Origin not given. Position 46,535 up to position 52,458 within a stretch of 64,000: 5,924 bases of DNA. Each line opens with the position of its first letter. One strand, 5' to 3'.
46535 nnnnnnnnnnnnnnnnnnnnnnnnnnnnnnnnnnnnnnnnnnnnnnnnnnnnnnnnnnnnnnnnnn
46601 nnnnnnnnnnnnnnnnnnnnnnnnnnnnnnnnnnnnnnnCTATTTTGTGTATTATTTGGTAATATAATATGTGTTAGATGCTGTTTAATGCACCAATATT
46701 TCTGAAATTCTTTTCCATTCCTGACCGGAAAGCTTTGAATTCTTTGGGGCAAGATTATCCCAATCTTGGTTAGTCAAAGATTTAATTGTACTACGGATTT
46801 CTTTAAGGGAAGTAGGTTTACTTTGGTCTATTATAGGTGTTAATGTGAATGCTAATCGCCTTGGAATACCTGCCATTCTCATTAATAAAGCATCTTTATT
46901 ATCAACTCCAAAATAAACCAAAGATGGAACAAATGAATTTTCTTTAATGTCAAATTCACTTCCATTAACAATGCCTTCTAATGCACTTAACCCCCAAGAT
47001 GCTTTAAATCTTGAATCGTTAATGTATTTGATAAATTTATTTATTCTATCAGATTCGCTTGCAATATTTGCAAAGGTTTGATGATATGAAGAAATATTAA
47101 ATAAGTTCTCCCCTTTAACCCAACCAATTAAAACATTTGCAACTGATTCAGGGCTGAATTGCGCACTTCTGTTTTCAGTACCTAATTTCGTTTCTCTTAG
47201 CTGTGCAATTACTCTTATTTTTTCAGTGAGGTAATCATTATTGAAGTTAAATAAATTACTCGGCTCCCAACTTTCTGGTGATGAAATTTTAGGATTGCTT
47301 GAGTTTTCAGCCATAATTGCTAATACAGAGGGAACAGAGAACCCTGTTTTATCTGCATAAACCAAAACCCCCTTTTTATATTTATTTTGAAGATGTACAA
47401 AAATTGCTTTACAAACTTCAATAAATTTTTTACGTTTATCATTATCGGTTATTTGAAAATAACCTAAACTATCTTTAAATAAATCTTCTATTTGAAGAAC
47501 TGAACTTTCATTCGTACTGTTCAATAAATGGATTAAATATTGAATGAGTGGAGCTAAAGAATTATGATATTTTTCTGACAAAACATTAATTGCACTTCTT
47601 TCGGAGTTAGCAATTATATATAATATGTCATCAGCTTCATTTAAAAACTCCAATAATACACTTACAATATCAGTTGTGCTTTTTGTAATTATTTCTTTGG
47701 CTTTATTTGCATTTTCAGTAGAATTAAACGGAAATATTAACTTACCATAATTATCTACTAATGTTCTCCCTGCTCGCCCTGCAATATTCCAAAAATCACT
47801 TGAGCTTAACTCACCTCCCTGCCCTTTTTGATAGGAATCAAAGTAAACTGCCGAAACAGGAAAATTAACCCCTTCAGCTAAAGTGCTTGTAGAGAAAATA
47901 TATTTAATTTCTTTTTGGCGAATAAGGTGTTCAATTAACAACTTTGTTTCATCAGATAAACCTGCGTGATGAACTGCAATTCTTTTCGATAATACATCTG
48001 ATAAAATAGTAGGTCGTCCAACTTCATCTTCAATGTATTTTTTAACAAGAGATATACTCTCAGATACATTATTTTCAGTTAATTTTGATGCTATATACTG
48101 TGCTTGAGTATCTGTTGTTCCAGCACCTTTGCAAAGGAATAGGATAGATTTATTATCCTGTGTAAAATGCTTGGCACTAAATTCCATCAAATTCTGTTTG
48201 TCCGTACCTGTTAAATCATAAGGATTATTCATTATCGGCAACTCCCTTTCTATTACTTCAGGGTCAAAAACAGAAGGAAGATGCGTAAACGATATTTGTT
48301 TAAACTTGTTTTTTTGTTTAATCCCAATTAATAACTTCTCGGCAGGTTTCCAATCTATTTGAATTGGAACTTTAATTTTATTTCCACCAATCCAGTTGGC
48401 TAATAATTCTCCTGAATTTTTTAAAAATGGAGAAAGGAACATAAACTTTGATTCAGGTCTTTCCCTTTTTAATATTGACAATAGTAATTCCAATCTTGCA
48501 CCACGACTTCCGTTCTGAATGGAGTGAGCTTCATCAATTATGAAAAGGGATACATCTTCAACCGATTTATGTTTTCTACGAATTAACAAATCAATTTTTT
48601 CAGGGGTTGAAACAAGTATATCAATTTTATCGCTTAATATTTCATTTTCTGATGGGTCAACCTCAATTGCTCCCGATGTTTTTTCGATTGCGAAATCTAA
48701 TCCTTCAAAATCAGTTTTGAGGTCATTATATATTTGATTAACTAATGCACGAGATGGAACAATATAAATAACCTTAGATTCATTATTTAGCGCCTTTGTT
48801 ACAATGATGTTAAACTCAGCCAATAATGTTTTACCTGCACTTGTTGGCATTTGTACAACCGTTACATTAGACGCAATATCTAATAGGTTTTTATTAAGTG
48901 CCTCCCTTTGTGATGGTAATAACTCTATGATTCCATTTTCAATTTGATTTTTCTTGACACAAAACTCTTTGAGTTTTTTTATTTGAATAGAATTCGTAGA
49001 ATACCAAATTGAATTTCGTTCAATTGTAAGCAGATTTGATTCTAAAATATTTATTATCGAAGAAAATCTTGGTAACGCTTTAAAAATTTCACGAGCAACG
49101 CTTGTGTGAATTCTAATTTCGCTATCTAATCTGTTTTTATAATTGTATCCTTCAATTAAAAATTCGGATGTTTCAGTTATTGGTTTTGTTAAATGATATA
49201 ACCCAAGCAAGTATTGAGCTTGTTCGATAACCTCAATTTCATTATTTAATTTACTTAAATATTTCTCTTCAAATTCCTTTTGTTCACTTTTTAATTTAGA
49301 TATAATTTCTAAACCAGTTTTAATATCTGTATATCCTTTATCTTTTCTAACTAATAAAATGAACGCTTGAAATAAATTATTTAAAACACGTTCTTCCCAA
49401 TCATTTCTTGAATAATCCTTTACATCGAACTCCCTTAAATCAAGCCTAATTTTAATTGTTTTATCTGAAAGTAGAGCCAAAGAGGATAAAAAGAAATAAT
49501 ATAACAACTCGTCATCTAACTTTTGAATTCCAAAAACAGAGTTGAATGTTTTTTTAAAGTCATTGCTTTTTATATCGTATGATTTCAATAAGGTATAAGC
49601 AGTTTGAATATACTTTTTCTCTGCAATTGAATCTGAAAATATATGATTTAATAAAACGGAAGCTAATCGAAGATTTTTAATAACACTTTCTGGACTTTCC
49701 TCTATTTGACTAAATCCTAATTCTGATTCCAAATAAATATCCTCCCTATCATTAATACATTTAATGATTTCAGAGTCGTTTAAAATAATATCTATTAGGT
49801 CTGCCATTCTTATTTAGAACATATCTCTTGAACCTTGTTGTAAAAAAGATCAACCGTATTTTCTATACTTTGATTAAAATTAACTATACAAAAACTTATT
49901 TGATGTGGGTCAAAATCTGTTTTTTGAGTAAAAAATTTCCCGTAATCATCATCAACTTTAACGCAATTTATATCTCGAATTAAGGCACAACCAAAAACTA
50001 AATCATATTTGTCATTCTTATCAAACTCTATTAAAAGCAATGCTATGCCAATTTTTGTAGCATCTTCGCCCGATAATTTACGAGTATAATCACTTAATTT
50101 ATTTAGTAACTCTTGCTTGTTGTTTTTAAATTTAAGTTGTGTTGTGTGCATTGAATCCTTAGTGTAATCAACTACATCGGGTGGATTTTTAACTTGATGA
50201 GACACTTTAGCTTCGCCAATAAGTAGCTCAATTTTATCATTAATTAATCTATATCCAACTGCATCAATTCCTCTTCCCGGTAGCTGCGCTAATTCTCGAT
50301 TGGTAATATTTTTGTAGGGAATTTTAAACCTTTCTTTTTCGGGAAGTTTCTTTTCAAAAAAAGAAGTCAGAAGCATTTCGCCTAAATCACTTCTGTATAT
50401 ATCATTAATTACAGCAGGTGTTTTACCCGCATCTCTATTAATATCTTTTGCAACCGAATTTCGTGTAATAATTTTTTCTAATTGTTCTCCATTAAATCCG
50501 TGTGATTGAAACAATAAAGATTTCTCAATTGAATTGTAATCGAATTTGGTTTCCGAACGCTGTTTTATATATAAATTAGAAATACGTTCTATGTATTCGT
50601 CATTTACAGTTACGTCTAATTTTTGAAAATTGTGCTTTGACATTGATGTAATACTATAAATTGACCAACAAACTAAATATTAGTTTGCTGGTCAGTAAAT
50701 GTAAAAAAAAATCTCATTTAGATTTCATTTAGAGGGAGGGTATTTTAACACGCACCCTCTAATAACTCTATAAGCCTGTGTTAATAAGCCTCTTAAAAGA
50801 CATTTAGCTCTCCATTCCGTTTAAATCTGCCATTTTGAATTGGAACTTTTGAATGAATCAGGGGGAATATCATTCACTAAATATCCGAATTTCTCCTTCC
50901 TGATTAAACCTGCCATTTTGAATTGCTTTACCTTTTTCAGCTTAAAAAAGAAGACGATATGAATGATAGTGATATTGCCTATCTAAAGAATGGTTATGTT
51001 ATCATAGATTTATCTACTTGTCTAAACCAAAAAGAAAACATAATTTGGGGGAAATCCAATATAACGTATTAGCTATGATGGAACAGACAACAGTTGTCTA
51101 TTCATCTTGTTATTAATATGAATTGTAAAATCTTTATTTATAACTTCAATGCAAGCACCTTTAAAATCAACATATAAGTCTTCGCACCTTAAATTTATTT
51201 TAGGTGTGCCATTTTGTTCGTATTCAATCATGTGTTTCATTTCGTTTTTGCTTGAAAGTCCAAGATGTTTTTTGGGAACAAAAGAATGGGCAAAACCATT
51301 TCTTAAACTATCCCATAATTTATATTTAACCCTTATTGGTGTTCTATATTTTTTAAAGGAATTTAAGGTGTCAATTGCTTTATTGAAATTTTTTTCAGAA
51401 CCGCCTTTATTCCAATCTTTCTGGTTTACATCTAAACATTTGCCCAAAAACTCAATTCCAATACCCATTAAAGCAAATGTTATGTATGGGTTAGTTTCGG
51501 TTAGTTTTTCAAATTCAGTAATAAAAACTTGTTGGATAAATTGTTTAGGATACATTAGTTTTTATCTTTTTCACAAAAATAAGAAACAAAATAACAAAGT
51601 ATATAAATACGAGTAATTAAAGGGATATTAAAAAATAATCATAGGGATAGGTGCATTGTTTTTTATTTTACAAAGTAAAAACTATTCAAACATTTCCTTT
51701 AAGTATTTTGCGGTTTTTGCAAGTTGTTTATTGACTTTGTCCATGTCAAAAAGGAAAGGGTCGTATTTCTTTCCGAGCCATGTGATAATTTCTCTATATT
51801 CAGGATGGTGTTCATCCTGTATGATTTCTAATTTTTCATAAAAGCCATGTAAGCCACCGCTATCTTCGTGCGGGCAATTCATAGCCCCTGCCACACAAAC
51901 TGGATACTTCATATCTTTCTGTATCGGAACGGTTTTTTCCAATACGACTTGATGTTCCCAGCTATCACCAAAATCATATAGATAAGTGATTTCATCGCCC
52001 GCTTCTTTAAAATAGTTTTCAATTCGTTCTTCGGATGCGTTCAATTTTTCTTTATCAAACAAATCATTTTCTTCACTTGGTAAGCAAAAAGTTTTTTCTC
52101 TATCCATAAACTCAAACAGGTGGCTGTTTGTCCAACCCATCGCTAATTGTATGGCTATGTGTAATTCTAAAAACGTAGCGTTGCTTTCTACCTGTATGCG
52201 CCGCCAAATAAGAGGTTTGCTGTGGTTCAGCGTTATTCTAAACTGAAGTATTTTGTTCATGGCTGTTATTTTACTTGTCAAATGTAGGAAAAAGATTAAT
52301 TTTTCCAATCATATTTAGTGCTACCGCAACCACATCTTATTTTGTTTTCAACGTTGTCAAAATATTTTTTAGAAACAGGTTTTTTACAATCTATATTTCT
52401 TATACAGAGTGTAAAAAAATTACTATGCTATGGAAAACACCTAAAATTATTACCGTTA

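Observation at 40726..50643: Same-strand block: HamA-like nuclease / Ski2-like helicase / truncated HsdM-type methylase / 1522-aa GHKL-ATPase-nuclease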

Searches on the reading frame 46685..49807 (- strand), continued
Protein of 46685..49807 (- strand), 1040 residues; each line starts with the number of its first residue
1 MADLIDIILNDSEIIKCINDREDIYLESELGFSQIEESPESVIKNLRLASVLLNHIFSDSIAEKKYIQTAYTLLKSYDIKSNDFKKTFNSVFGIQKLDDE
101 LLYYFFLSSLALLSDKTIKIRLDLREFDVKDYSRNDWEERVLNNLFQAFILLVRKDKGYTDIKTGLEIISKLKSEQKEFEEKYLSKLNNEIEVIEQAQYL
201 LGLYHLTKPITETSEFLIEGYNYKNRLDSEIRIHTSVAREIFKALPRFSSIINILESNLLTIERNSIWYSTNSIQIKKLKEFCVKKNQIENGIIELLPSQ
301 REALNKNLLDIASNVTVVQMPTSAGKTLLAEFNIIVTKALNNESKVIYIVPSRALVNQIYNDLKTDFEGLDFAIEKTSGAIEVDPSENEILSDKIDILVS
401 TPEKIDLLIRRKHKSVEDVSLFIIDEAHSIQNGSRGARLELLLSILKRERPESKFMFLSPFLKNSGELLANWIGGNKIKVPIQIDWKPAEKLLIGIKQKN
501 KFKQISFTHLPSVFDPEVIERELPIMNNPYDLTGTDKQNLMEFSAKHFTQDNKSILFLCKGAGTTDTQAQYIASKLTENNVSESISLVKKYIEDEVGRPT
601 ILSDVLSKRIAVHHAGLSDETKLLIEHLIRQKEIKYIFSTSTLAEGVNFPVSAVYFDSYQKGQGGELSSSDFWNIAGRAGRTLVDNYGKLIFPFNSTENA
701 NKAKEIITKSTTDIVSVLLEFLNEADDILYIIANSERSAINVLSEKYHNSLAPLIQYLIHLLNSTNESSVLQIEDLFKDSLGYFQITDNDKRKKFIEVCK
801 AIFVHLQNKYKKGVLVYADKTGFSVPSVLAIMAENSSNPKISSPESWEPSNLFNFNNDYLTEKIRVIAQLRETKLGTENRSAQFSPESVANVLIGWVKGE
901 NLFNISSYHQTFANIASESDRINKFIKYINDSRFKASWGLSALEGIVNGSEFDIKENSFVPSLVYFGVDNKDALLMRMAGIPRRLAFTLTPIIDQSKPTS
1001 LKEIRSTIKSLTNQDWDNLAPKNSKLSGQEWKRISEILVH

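Call 84: fold_search(model_id=the predicted structure, library=pdb)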
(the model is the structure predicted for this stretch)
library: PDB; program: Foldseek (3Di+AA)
matches with E <= 10: 632; with E <= 0.001: 149
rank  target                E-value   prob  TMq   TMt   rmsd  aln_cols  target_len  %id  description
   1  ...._B                4.4e-18  1.00  0.51  0.47  11.9      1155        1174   16  Structure of HamAB apo complex from the Escherichia coli Hachiman defense system (released 2024-03-13)
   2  8vxy_B                3.9e-17  1.00  0.53  0.49  11.4      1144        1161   17  Structure of HamA(E138A,K140A)B-plasmid DNA complex from the Escherichia coli Hachiman defense system (released 2024-03-13)
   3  8vxa_A                5.1e-17  1.00  0.51  0.47  11.9      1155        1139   16  Structure of HamB-DNA complex, conformation 1, from the Escherichia coli Hachiman defense system (released 2024-03-13)
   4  9b15_A                2.2e-14  1.00  0.32  0.43  11.9       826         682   20  Superfamily 2 helicase Hel308 containing the beta-hairpin from DNA pol theta helicase-like domain (released 2025-03-19)
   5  2p6r_A                4.3e-14  1.00  0.32  0.42  12.2       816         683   20  Crystal structure of superfamily 2 helicase Hel308 in complex with unwound DNA (released 2007-06-12)
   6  2va8_B                4.8e-14  1.00  0.31  0.41  12.9       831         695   20  DNA Repair Helicase Hel308 (released 2008-01-15)
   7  2va8_A                1.7e-13  1.00  0.31  0.41  13.1       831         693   19  DNA Repair Helicase Hel308 (released 2008-01-15)
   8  9b15_B                1.8e-13  1.00  0.32  0.43  11.8       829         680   20  Superfamily 2 helicase Hel308 containing the beta-hairpin from DNA pol theta helicase-like domain (released 2025-03-19)
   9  2p6u                  2.0e-12  1.00  0.32  0.42  11.5       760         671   19  Apo structure of the Hel308 superfamily 2 helicase (released 2007-06-12)
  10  9bh7_A                2.0e-12  1.00  0.36  0.44  11.5       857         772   16  Human DNA polymerase theta helicase domain dimer in the apo form (released 2024-05-01)
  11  2zj8                  2.2e-12  1.00  0.32  0.42  12.8       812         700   18  Archaeal DNA helicase Hjm apo state in form 2 (released 2009-02-10)
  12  2zj5                  3.5e-12  1.00  0.31  0.40  12.9       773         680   18  Archaeal DNA helicase Hjm complexed with ADP in form 1 (released 2009-02-10)
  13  9bh6_A                6.0e-12  1.00  0.36  0.45  11.6       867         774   15  Human DNA polymerase theta helicase domain tetramer in the apo form (released 2024-05-01)
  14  5a9j_B                6.7e-12  1.00  0.38  0.45  11.0       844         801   16  Crystal structure of the Helicase domain of human DNA polymerase theta, apo-form (released 2015-12-16)
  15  5a9j_C                1.1e-11  1.00  0.35  0.44  11.9       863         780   16  Crystal structure of the Helicase domain of human DNA polymerase theta, apo-form (released 2015-12-16)
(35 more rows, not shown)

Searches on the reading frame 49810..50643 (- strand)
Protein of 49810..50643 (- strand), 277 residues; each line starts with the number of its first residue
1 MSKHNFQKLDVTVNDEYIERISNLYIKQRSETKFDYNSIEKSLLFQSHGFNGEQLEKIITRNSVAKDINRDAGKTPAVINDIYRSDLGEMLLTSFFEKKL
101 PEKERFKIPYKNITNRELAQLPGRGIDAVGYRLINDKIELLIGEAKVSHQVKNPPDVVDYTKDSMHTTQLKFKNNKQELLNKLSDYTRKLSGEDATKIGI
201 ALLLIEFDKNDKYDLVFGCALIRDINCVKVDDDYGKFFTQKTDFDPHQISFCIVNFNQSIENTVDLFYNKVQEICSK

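Call 4: search_protein_families(library=pfam, proteins=[window:49810-50643:-], max_evalue=0.01)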
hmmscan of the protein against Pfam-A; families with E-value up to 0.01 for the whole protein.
window:49810-50643:- (277 aa): 0 families

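Call 5: search_protein_families(library=padloc, proteins=[window:49810-50643:-], max_evalue=0.01)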
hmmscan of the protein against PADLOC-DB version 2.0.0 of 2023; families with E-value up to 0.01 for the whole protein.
window:49810-50643:- (277 aa): 3 families
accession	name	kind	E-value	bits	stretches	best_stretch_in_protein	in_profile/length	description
PDLC04529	PDC-M23A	-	4.2e-09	33.8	1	124-231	115-220/265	-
PDLC04527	PDC-M23A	-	4.6e-09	33.9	1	98-231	91-222/263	-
PDLC00152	HamA1|HamA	-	0.00031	18.2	1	47-222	64-228/299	DUF1837 domain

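Call 18: search_protein_families(library=ncbifam, proteins=[window:49810-50643:-], max_evalue=0.01)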
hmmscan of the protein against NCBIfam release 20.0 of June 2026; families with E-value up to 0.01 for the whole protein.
window:49810-50643:- (277 aa): 0 families

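Call 49: search_solved_structures(query=A3, max_evalue=10, show_alignments=2)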
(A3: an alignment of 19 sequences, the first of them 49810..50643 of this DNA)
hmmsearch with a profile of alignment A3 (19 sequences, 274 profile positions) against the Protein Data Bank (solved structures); distinct sequences matched with E-value up to 10: 13.
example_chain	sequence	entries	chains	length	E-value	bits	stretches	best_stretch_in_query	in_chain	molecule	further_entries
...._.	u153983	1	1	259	0.0003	23.5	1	77-183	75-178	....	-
8vxy_A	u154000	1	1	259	0.00049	22.8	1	77-183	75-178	HamA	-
6jyk_A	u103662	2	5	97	0.15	14.7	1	28-90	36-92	UPF0335 protein CCNA_03428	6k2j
1fhw_A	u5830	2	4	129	0.28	13.8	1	91-117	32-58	GUANINE NUCLEOTIDE EXCHANGE FACTOR AND INTEGRIN BINDING PROTEIN HOMOLOG GRP1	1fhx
1u2b_A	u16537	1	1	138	0.31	13.6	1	91-117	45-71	Cytohesin 3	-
1u27_A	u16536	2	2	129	0.35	13.5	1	91-117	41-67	Cytohesin 2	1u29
1fgy_A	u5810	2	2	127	0.37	13.4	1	91-117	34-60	GRP1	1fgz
4kax_B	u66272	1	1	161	0.39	13.3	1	91-117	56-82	Cytohesin-3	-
6xyw_Bn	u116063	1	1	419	0.43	13.2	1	39-101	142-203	At1g15810/F7H2_23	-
2r09_A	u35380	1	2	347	0.84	12.2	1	91-117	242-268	Cytohesin-3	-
2r0d_A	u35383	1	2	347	0.84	12.2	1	91-117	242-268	Cytohesin-3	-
6bbq_A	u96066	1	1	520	1.4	11.5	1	91-117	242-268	Cytohesin-3,ADP-ribosylation factor 6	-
6bbp_A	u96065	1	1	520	1.4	11.5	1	91-117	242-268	Cytohesin-3,ADP-ribosylation factor 6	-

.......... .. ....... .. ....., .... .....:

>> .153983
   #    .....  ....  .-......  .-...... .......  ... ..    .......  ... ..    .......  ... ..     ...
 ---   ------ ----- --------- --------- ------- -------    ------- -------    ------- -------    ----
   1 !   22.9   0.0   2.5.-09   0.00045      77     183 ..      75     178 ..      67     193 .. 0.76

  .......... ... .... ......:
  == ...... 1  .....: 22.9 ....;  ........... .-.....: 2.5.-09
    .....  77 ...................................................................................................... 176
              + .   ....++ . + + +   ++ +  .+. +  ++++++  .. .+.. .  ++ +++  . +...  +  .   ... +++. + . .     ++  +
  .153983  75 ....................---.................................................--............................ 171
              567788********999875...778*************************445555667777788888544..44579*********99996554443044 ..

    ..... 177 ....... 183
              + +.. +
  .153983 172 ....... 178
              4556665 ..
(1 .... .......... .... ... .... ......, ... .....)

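Call 70: predict_structure(protein=window:49810-50643:-)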
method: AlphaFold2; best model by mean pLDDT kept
length: 277 residues; sequences in the alignment: 1
mean_pLDDT: 32.8   pTM: 0.24
mean pLDDT of the five models: 32.8, 32.4, 31.5, 30.3, 27.2
residues with pLDDT >= 90: 0; 70-90: 0; 50-70: 23; < 50: 254
segments of 3 or more residues with pLDDT < 50: 1-175, 189-258, 270-277
pLDDT, mean of each block of 10 residues (from residue 1): 23 33 32 29 28 37 28 26 33 34 33 35 26 28 22 24 27 47 51 39 36 34 28 28 28 40 52 41
secondary structure, 60 per line:
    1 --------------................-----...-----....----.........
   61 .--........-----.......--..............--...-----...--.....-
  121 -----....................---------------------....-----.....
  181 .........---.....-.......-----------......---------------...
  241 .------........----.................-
elements in order: H15-30 H44-47 H52-61 H64-71 H77-83 H86-99 H115-119 H126-145 E167-170 H176-189 H193-197 E199-205 E217-222 E238-241 E248-255 H260-276

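Call 97: search_protein_families(library=pfam, alignment_id=A3, max_evalue=1)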
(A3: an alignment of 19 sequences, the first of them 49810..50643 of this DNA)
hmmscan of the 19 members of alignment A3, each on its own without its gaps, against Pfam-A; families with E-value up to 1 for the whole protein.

A. member 1, window:49810-50643:- (277 aa): 0 families

B. families by the number of members that match (of 19 scanned): 7 families
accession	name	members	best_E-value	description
PF08878.16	HamA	13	1.4e-07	HamA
PF19967.4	VMAP-M5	1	0.0032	vWA-MoxR associated protein middle region (VMAP-M) 5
PF04577.19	Glyco_transf_61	1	0.043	Glycosyltransferase 61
PF06270.16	DUF1030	1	0.14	Protein of unknown function (DUF1030)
PF16230.10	DUF4889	1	0.17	Domain of unknown function (DUF4889)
PF09602.15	PhaP_Bmeg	1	0.2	Polyhydroxyalkanoic acid inclusion protein (PhaP_Bmeg)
PF01954.22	AF2212-like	1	0.7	AF2212-like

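Call 98: search_protein_families(library=padloc, alignment_id=A3, max_evalue=0.01)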
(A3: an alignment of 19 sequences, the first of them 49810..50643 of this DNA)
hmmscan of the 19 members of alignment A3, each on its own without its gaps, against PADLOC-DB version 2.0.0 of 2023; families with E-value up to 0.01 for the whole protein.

A. member 1, window:49810-50643:- (277 aa): 3 families
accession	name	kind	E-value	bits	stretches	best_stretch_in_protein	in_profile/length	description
PDLC04529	PDC-M23A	-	4.2e-09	33.8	1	124-231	115-220/265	-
PDLC04527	PDC-M23A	-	4.6e-09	33.9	1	98-231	91-222/263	-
PDLC00152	HamA1|HamA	-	0.00031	18.2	1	47-222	64-228/299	DUF1837 domain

B. families by the number of members that match (of 19 scanned): 9 families
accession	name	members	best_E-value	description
PDLC04527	PDC-M23A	18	3.9e-09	-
PDLC04529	PDC-M23A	18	4.2e-09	-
PDLC00159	HamA1|HamA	17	5.6e-10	DUF1837 domain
PDLC00161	HamA1|HamA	10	1.7e-07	DUF1837 domain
PDLC04528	PDC-M23A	8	8.4e-05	-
PDLC00152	HamA1|HamA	4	3e-06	DUF1837 domain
PDLC00157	HamA1|HamA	3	0.0019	DUF1837 domain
PDLC00166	HamA1|HamA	1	0.003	DUF1837 domain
PDLC00170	HamA1|HamA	1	0.0079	DUF1837 domain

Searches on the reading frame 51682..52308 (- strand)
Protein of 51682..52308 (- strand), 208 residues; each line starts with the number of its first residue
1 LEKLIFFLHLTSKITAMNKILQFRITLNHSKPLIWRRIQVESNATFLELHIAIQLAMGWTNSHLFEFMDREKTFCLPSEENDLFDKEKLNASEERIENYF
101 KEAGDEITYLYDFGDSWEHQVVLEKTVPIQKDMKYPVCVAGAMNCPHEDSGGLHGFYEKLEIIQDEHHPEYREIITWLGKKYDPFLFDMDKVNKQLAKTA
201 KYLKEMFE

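Call 4: search_protein_families(library=pfam, proteins=[window:51682-52308:-], max_evalue=0.01)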
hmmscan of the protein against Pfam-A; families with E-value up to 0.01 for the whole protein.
window:51682-52308:- (208 aa): 1 family
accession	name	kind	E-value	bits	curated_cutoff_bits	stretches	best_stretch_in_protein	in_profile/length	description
PF07929.16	PRiA4_ORF3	-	2.2e-59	200.5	26.6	1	19-190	1-172/173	Plasmid pRiA4b ORF-3-like protein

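Call 5: search_protein_families(library=padloc, proteins=[window:51682-52308:-], max_evalue=0.01)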
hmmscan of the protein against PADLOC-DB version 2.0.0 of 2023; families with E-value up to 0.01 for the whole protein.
window:51682-52308:- (208 aa): 0 families
